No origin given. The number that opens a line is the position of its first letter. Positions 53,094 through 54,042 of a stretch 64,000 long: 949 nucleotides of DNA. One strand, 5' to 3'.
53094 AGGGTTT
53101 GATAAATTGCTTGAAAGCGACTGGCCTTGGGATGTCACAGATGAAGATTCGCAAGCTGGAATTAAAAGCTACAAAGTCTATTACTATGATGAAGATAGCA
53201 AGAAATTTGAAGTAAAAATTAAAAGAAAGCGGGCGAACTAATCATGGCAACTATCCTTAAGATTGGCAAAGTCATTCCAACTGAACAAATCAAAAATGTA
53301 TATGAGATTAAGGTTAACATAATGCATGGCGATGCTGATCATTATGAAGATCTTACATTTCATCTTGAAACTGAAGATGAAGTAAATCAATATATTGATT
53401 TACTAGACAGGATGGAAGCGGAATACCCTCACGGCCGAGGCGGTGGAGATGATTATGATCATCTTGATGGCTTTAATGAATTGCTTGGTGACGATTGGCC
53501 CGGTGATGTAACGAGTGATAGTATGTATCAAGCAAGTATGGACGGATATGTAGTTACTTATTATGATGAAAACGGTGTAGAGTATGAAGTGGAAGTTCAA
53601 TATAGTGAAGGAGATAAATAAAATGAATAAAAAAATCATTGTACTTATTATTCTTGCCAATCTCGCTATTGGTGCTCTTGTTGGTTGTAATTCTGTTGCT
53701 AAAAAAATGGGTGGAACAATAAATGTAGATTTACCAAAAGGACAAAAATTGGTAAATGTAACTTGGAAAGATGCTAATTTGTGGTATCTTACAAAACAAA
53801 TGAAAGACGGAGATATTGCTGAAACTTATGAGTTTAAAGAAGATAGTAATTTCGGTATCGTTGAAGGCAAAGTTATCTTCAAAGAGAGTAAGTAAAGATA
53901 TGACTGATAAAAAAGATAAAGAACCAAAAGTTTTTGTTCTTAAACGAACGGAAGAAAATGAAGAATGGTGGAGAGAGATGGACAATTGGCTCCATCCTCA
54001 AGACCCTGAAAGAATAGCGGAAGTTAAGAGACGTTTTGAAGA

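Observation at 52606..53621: Tandem paralogs sharing an HGDADH ... GRGGGD ... DWP.DVT module of unknown function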

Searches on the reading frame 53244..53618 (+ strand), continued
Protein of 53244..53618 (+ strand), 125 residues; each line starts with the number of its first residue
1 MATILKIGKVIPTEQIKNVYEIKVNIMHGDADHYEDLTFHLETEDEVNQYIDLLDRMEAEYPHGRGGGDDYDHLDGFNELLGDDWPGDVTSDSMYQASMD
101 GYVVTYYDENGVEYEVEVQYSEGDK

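Call 62: search_protein_families(library=phrogs, proteins=[L023:5446-5754:+, L024:5364-5675:+, L009:2612-2953:+, L025:5456-5860:+, L013:5243-6001:+, L009:815-1408:+], max_evalue=0.01)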
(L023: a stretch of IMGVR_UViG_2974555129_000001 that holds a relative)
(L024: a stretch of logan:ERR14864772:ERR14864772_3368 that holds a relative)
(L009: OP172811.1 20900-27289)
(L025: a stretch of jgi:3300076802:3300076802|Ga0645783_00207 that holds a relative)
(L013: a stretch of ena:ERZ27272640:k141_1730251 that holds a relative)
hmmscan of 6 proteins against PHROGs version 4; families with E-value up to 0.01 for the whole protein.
L023:5446-5754:+ (103 aa): 2 families
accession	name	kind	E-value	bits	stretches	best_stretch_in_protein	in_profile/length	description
phrog_12728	-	unknown function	1.4e-44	151.4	1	1-103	1-97/98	-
phrog_2316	-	unknown function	0.0026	18.6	1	1-67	1-65/191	-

L024:5364-5675:+ (104 aa): 2 families
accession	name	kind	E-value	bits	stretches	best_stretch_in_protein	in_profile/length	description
phrog_8801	-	unknown function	7e-07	30.7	1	1-93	1-92/94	-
phrog_7772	-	unknown function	0.0033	18.4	0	1-99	1-67/139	-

L009:2612-2953:+ (114 aa): 0 families

L025:5456-5860:+ (135 aa): 0 families

L013:5243-6001:+ (253 aa): 2 families
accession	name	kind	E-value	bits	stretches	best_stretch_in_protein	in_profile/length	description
phrog_388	-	DNA, RNA and nucleotide metabolism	8.5e-27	95.1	1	5-149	23-170/351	nucleotidyltransferase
phrog_33308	-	unknown function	5.5e-05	23.8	1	5-112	11-122/241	-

L009:815-1408:+ (198 aa): 1 family
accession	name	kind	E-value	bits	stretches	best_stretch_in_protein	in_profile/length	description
phrog_388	-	DNA, RNA and nucleotide metabolism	4.6e-07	30.2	1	11-113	32-148/351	nucleotidyltransferase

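Call 64: search_dna_similar(query=L004:4986-5390:+, collection=phages, mode=protein, max_evalue=0.1, max_rows=60, rows=spread)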
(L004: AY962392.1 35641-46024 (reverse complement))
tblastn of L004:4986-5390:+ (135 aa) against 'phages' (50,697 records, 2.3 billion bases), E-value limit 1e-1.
Records with a match: 37; places in all: 37; records where one place covers at least 80% of the query: 35.
Best place of each record, by identity: >=99% 7; 95-99% 5; <60% 25.
By first word of the organism name: Aeromonas 33; Cellulophaga 2; Erwinia 1; Xanthomonas 1.
By host as written in the record: Aeromonas salmonicida 11; Aeromonas hydrophila BIOTECH 10089 9; Aeromonas hydrophila 4; Aeromonas salmonicida M15879-11 2; Cellulophaga baltica #14 2; Aeromonas salmonicida HER1084 1; Aeromonas salmonicida HER1098 1; Aeromonas salmonicida 08-2783 1; and 6 more.
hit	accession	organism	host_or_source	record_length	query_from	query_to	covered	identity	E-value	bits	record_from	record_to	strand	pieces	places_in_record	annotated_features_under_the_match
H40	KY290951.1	Aeromonas phage 31.2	Aeromonas salmonicida HER1084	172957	1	135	100%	100.0%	3e-76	250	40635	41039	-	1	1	hypothetical protein (x2)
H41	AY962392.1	Aeromonas phage 31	Aeromonas salmonicida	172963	1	135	100%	100.0%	3e-76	250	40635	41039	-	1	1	PHG31ORF067c: hypothetical protein | PHG31ORF068c: hypothetical protein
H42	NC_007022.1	Aeromonas phage 31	Aeromonas salmonicida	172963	1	135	100%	100.0%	3e-76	250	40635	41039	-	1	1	PHG31ORF067c: hypothetical protein | PHG31ORF068c: hypothetical protein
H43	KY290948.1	Aeromonas phage 44RR2.8t.2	Aeromonas salmonicida HER1098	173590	1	135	100%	99.3%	9e-76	249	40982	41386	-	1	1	hypothetical protein (x2)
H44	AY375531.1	Aeromonas phage 44RR2.8t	Aeromonas salmonicida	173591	1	135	100%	99.3%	9e-76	249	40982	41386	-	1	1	hypothetical protein (x2)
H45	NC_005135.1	Aeromonas phage 44RR2.8t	Aeromonas salmonicida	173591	1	135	100%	99.3%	9e-76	249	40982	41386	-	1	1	hypothetical protein (x2)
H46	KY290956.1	Aeromonas phage L9-6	Aeromonas salmonicida 08-2783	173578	1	135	100%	99.3%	3e-75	248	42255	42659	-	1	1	hypothetical protein (x2)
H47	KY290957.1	Aeromonas phage Riv-10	Aeromonas salmonicida M15879-11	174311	1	135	100%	98.5%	3e-75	247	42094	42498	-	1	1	hypothetical protein (x2)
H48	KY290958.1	Aeromonas phage SW69-9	Aeromonas salmonicida M15879-11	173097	1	135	100%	98.5%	7e-75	246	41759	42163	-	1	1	hypothetical protein (x2)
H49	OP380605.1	Aeromonas phage avDM2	Aeromonas hydrophila BIOTECH 10089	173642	1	134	99%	98.5%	2e-74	245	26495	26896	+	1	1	hypothetical protein (x2)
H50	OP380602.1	Aeromonas phage avDM5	Aeromonas hydrophila BIOTECH 10089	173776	1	134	99%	98.5%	2e-74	245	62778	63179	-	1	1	hypothetical protein (x2)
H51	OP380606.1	Aeromonas phage avDM1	Aeromonas hydrophila BIOTECH 10089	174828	1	134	99%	98.5%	2e-74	245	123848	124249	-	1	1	hypothetical protein (x2)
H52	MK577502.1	Aeromonas phage Asfd_1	Aeromonas salmonicida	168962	3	134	98%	59.1%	3e-38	142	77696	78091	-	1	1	hypothetical protein (x2)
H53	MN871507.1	Aeromonas phage asfd_1h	Aeromonas salmonicida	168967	3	134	98%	59.1%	3e-38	142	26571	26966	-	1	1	record has no annotation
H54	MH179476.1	Aeromonas phage 50AhydR13PP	Aeromonas hydrophila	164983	3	134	98%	56.1%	8e-37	137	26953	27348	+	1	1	hypothetical protein (x2)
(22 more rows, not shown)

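Call 82: search_protein_families(library=ncbifam, alignment_id=A2, max_evalue=0.1)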
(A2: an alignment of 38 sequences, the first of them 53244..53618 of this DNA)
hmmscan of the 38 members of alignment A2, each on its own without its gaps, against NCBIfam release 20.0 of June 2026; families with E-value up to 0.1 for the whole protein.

A. member 1, window:53244-53618:+ (125 aa): 0 families

B. families by the number of members that match (of 38 scanned): 4 families
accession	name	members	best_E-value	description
NF049852.1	WD_0853_fam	1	0.0055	WD_0853 family protein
NF033074.0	AAC_6p_Ib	1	0.0078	AAC(6')-Ib family aminoglycoside 6'-N-acetyltransferase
NF011127.0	PRK14553.1-7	1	0.025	ribosomal-processing cysteine protease Prp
NF010222.0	PRK13678.2-5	1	0.095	hypothetical protein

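Call 83: search_protein_families(library=pfam, proteins=[L016:5369-6241:+, L005:4090-4938:+, L021:4404-4961:+, L003:4533-4973:+, L027:5561-5953:+, L013:6443-6787:+, L008:2661-2987:+, L016:6301-6777:+], max_evalue=0.001)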
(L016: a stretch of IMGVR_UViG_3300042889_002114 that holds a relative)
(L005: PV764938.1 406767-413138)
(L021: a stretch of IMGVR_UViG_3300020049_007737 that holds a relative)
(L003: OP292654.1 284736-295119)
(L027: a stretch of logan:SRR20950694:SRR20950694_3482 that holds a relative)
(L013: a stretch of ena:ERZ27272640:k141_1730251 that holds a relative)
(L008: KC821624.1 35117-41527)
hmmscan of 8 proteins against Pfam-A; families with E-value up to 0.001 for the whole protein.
L016:5369-6241:+ (291 aa): 1 family
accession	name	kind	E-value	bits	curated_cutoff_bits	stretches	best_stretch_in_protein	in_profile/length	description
PF03747.19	ADP_ribosyl_GH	-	1.2e-20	74.8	26.2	1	5-241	6-274/287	ADP-ribosylglycohydrolase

L005:4090-4938:+ (283 aa): 1 family
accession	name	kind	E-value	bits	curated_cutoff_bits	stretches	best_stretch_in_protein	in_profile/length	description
PF03747.19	ADP_ribosyl_GH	-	4.7e-35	122.1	26.2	1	2-239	3-272/287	ADP-ribosylglycohydrolase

L021:4404-4961:+ (186 aa): 1 family
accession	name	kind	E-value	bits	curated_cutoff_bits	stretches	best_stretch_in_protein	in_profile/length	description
PF21866.1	DUF6915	-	1.3e-33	115.6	27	1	2-105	2-102/102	Domain of unknown function (DUF6915)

L003:4533-4973:+ (147 aa): 0 families

L027:5561-5953:+ (131 aa): 0 families

L013:6443-6787:+ (115 aa): 0 families

L008:2661-2987:+ (109 aa): 1 family
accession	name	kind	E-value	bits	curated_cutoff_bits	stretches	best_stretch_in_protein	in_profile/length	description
PF18909.5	dGTP_diPhyd_N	-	4.2e-32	110.5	27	1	3-99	3-99/99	dATP/dGTP diphosphohydrolase, N-terminal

L016:6301-6777:+ (159 aa): 6 families
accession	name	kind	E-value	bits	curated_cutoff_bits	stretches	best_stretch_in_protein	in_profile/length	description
PF13671.12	AAA_33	-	1.7e-22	80.7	27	1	4-145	1-142/143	AAA domain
PF08433.16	KTI12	-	1e-07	32.2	22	1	6-148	5-142/271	Chromatin associated protein KTI12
PF13207.12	AAA_17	-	2.7e-07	31.4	27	1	8-124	1-124/136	AAA domain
PF07931.18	CPT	-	1.5e-06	28.6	22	1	4-126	3-131/172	Chloramphenicol phosphotransferase-like protein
PF06414.18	Zeta_toxin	-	6.5e-06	26.1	22.3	1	4-145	18-168/199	Zeta toxin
PF13238.12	AAA_18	-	4.2e-05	24.4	29.4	1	6-129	2-117/128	AAA domain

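Call 85: find_encoding_contigs(protein=P0007, flank=4000, max_places=1)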
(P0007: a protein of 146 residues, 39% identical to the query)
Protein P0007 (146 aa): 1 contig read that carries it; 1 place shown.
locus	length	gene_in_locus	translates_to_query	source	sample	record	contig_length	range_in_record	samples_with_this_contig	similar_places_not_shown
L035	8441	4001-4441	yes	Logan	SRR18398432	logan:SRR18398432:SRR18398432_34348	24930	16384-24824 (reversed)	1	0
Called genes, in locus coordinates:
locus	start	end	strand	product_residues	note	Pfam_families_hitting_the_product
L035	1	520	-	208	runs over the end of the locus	?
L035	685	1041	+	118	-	-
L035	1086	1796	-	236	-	-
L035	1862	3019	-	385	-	PF00154:RecA_N, PF08423:Rad51, PF13481:AAA_25 (faint), PF06745:ATPase (weak)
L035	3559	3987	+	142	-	-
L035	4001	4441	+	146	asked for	-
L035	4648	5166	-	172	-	-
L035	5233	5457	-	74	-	-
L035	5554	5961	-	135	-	PF09643:YopX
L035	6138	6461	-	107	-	-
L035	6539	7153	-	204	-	-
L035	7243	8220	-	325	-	-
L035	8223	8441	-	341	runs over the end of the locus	-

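Call 86: find_encoding_contigs(protein=P0023, flank=4000, max_places=1)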
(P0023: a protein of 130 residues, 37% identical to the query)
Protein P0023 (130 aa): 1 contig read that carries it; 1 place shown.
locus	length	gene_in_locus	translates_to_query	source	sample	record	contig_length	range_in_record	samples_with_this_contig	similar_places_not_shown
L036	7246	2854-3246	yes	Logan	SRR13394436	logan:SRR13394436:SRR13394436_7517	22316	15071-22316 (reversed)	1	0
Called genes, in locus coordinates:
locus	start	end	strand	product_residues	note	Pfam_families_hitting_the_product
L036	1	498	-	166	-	?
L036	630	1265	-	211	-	-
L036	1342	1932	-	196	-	-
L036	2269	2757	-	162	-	PF00692:dUTPase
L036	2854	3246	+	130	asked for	-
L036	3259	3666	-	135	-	PF27746:Small_heat_shock_put (weak), PF00011:HSP20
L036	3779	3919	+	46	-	-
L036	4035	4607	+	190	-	-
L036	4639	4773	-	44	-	-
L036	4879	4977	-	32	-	-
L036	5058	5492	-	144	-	PF01652:IF4E (weak), PF08939:Bles03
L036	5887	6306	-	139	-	-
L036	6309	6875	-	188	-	PF00293:NUDIX (weak)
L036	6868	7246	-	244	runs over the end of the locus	PF22769:DCD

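Call 87: find_encoding_contigs(protein=P0033, flank=4000, max_places=1)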
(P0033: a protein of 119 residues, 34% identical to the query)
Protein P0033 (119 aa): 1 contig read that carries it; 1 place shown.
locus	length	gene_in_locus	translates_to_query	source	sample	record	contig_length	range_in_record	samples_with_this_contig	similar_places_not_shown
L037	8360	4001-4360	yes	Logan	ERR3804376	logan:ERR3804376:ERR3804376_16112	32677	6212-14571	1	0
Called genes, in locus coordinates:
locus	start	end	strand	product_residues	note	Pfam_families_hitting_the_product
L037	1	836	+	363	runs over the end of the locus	PF00709:Adenylsucc_synt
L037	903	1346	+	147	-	-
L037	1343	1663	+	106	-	-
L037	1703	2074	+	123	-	-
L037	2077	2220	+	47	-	-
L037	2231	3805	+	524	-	PF04851:ResIII (weak), PF06733:DEAD_2 (weak), PF13307:Helicase_C_2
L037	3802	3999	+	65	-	-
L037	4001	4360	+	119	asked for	-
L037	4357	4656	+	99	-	-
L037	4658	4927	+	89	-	-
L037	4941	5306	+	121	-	-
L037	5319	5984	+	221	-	-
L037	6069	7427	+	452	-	-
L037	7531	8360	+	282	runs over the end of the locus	PF07460:NUMOD3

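Call 88: find_encoding_contigs(protein=P0038, flank=4000, max_places=1)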
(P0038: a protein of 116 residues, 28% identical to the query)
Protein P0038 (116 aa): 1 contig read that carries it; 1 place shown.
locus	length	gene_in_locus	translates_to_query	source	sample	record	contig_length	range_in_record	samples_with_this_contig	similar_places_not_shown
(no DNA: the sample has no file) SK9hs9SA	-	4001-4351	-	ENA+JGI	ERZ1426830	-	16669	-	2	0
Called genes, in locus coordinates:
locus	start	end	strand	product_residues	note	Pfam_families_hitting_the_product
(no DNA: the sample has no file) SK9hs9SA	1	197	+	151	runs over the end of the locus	PF00542:Ribosomal_L12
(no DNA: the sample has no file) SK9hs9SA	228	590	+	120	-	-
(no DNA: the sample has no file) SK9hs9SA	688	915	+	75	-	-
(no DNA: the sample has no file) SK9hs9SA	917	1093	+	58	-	-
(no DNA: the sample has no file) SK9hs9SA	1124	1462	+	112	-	-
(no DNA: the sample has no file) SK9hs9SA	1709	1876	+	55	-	-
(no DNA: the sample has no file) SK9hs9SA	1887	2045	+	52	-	-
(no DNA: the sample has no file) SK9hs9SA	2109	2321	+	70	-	-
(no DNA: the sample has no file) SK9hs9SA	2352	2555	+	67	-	-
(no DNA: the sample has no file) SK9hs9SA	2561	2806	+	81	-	-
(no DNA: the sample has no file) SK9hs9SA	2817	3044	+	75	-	-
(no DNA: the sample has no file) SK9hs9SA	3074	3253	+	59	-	-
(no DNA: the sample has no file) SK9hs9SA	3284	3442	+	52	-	-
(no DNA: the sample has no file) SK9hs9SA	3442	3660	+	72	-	-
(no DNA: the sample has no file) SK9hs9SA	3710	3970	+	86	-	PF26862:Phage_T4_Y10B (weak)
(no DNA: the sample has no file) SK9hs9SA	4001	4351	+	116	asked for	-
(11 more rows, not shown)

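Call 96: list_cluster_members(proteins=[P0040, P0042, P0046, P0058, P0064, P0086, P0108, P0133, P0162, P0174])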
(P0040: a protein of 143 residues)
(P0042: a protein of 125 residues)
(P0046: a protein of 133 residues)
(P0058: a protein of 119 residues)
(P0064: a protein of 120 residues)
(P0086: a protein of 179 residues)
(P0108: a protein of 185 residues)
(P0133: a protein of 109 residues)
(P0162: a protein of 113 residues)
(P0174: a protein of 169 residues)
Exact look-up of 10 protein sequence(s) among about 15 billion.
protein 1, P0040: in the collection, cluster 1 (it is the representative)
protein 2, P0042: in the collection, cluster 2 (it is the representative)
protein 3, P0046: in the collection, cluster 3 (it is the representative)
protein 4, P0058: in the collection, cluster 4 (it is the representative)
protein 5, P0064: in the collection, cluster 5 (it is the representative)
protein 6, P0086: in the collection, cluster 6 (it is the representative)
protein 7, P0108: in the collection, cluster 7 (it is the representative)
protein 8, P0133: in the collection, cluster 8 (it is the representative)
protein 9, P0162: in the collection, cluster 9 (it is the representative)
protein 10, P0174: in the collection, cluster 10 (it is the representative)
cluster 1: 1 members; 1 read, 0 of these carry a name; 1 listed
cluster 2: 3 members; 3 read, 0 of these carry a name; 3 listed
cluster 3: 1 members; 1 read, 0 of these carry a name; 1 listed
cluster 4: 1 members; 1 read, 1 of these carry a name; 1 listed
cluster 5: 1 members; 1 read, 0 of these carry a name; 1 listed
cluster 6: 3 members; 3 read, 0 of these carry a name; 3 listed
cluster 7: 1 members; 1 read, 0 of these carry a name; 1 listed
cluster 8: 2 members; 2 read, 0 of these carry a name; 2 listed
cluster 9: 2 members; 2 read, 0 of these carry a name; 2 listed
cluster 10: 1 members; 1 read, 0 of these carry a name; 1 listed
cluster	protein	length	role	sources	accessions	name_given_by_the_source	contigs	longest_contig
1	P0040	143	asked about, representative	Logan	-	-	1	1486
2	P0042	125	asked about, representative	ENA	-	-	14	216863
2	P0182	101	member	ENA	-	-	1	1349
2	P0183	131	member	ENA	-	-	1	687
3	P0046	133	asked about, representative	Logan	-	-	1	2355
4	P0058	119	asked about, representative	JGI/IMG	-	hypothetical protein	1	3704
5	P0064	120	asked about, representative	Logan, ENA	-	-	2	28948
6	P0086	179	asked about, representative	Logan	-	-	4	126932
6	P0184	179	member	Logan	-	-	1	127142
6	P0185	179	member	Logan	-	-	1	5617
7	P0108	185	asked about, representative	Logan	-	-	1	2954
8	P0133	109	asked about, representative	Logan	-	-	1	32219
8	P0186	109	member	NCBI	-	-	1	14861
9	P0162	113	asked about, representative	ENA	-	-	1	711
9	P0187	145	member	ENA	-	-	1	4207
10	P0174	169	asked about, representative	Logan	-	-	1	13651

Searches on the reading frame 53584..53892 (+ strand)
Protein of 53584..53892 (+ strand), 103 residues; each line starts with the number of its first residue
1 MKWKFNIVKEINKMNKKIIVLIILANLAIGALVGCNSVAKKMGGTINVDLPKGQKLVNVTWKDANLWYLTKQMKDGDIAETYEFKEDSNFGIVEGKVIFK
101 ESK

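Call 4: search_protein_families(library=pfam, proteins=[window:53584-53892:+], max_evalue=0.01)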
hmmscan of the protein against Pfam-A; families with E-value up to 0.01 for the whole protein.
window:53584-53892:+ (103 aa): 0 families

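Call 5: search_protein_families(library=phrogs, proteins=[window:53584-53892:+], max_evalue=0.01)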
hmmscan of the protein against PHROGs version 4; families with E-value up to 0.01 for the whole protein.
window:53584-53892:+ (103 aa): 3 families
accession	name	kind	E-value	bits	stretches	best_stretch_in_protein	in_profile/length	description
phrog_12728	-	unknown function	4.4e-33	114.5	1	14-103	1-97/98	-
phrog_2316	-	unknown function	0.002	19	1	14-67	1-54/191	-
phrog_812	-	lysis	0.0047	18.1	1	22-63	9-47/102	Rz-like spanin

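Call 71: search_protein_families(library=pfam, proteins=[window:53623-53892:+], max_evalue=10)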
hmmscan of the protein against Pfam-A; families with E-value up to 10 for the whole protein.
window:53623-53892:+ (90 aa): 0 families
